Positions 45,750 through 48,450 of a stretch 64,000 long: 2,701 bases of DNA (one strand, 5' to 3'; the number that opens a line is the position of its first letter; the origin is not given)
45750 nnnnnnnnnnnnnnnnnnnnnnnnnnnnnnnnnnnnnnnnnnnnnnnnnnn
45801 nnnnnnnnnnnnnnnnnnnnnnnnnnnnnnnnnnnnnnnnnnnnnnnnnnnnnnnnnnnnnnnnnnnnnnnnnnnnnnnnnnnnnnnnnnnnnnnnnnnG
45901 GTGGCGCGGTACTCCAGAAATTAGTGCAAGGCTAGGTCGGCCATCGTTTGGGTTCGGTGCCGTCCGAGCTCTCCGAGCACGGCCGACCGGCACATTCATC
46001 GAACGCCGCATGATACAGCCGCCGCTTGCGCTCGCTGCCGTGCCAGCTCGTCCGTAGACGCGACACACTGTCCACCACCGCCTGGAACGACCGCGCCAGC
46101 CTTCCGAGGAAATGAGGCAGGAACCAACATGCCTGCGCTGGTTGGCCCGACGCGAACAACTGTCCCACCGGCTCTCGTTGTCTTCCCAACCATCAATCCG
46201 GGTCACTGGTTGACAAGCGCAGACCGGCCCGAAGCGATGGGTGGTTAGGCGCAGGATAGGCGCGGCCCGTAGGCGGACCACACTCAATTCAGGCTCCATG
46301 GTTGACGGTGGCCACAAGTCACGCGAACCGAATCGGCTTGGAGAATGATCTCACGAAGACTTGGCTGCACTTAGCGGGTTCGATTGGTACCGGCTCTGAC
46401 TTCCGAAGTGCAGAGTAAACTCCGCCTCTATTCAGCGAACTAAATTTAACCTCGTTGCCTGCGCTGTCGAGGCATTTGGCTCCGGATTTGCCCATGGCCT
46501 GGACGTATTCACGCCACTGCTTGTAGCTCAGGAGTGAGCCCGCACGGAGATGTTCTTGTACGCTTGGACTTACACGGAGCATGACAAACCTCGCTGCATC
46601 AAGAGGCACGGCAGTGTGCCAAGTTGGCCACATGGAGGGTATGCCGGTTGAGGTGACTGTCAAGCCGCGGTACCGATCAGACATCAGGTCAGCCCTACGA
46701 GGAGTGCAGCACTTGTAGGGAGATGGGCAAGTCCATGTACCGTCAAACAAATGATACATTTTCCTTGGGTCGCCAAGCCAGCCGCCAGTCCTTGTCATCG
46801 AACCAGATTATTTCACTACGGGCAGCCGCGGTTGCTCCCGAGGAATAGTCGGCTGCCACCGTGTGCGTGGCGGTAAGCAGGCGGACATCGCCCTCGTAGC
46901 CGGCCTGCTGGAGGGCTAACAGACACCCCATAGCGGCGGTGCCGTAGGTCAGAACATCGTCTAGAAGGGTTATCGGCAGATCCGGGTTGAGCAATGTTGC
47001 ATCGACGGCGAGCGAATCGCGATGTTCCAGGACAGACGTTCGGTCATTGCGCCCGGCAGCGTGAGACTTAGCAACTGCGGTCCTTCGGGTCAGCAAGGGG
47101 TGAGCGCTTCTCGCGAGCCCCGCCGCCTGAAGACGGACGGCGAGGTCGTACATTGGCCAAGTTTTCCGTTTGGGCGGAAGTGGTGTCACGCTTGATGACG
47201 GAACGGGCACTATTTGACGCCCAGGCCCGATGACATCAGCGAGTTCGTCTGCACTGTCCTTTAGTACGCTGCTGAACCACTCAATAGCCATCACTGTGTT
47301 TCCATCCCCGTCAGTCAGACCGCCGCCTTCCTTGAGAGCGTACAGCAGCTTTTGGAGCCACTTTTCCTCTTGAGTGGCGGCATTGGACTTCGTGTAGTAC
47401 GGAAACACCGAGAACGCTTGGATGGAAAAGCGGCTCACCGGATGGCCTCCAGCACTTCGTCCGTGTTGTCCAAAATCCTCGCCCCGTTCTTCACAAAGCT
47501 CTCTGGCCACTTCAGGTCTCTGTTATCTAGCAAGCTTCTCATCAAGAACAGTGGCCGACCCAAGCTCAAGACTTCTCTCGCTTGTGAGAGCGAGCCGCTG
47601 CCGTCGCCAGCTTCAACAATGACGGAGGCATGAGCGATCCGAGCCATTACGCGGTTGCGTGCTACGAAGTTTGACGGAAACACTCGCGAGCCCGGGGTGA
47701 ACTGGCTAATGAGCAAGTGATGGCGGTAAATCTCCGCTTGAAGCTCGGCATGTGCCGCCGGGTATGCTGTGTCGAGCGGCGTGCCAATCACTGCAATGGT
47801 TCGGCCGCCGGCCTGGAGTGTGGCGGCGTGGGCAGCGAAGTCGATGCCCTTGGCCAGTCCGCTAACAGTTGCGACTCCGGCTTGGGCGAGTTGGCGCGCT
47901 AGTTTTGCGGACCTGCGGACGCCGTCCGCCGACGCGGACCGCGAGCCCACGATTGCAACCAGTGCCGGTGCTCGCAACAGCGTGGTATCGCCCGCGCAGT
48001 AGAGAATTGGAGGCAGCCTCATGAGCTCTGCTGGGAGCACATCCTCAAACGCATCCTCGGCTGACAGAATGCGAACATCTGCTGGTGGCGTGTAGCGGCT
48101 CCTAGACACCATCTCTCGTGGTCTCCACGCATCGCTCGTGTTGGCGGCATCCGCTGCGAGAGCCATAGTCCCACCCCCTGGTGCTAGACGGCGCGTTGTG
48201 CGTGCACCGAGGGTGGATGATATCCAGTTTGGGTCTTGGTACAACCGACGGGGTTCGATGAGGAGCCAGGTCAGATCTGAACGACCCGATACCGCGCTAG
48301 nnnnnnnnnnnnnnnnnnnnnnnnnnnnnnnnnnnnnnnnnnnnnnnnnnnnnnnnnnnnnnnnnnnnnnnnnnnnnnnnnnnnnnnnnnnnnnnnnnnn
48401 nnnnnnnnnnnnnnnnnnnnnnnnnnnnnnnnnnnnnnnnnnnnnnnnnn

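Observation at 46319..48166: Cargo cassette 2 directly downstream of the tail fibre gene: DprA-like (SLOG) protein, PRTase and an unknown third gene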

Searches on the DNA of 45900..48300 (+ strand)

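Call 45: search_dna_similar(query=window:45900-48300:+, collection=phages, mode=distant, max_rows=15)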
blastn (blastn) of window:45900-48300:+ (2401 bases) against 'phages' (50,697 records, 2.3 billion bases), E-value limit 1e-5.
No match.

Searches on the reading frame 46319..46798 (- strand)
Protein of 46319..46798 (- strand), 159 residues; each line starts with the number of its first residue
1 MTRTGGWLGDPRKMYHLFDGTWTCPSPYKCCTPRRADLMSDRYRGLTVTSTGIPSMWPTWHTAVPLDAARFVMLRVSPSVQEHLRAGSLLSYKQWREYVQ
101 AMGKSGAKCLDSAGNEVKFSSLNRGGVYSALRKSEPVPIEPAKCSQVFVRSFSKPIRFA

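Call 3: search_protein_families(library=pfam, proteins=[window:46319-46798:-], max_evalue=0.01)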
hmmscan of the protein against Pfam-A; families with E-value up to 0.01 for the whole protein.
window:46319-46798:- (159 aa): 0 families

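Call 4: search_protein_families(library=padloc, proteins=[window:46319-46798:-], max_evalue=0.01)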
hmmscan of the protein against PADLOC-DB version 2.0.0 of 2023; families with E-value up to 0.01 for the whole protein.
window:46319-46798:- (159 aa): 0 families

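Call 6: search_protein_families(library=phrogs, proteins=[window:46319-46798:-], max_evalue=0.01)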
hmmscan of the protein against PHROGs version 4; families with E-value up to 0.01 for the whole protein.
window:46319-46798:- (159 aa): 0 families

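Call 7: search_protein_families(library=ncbifam, proteins=[window:46319-46798:-], max_evalue=0.01)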
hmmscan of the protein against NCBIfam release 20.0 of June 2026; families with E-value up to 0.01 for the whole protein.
window:46319-46798:- (159 aa): 0 families

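Call 16: search_solved_structures(query=window:46319-46798:-, max_evalue=10)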
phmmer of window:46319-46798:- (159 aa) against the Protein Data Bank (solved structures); distinct sequences matched with E-value up to 10: 3.
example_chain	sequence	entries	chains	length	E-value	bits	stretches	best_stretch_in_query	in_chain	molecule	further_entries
487d_J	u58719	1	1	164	1.3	11.8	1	44-154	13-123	50S ribosomal protein L6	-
1eg0_J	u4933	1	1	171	1.5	11.6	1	44-154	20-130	PROTEIN (RIBOSOMAL PROTEIN L6)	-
1c04_B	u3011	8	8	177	1.6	11.5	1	44-154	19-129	RIBOSOMAL PROTEIN L6 | 50S RIBOSOMAL PROTEIN L6 | PROTEIN (RIBOSOMAL PROTEIN L6)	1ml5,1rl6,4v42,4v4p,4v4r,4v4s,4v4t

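Call 22: find_homologous_proteins(query=window:46319-46798:-, max_evalue=0.01)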
Query window:46319-46798:- (159 aa): 1 proteins with E <= 0.01 among 18 candidates.
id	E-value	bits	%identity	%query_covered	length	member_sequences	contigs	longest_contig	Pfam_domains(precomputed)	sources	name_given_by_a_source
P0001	1.1e-48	183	100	55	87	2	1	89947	-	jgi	jgi:hypothetical protein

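Call 23: find_encoding_contigs(protein=P0001, flank=10000, max_places=5)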
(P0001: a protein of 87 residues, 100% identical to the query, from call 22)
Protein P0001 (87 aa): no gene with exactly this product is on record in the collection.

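Call 40: search_protein_representatives(protein=window:46319-46798:-)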
Query: 159 residues. Proteins with E-value up to 0.001 (for the whole library): 2; up to 1e-10: 1; up to 1e-30: 1. The best 2 are listed.
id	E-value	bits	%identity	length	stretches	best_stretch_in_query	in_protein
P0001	3.5e-49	182.8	100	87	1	73-159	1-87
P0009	4.5e-08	49.1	37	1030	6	107-143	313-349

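Call 64: predict_structure(protein=window:46319-46798:-)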
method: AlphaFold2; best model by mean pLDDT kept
length: 159 residues; sequences in the alignment: 1
mean_pLDDT: 37.7   pTM: 0.29
mean pLDDT of the five models: 37.7, 32.9, 32.8, 31.0, 30.8
residues with pLDDT >= 90: 0; 70-90: 0; 50-70: 25; < 50: 134
segments of 3 or more residues with pLDDT < 50: 1-92, 112-114, 124-159
pLDDT, mean of each block of 10 residues (from residue 1): 33 36 37 32 34 27 28 32 35 54 53 53 42 36 41 29
secondary structure, 60 per line:
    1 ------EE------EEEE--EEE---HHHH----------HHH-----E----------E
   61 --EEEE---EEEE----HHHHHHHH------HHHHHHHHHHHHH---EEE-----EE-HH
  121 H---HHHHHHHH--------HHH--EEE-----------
elements in order: E15-18 E21-23 H27-30 E63-66 E70-73 H78-85 H92-104 E108-110 H125-132 E146-148

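Call 79: search_protein_families(library=pfam, proteins=[window:46319-46798:-], max_evalue=10)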
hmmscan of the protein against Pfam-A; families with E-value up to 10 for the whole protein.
window:46319-46798:- (159 aa): 0 families
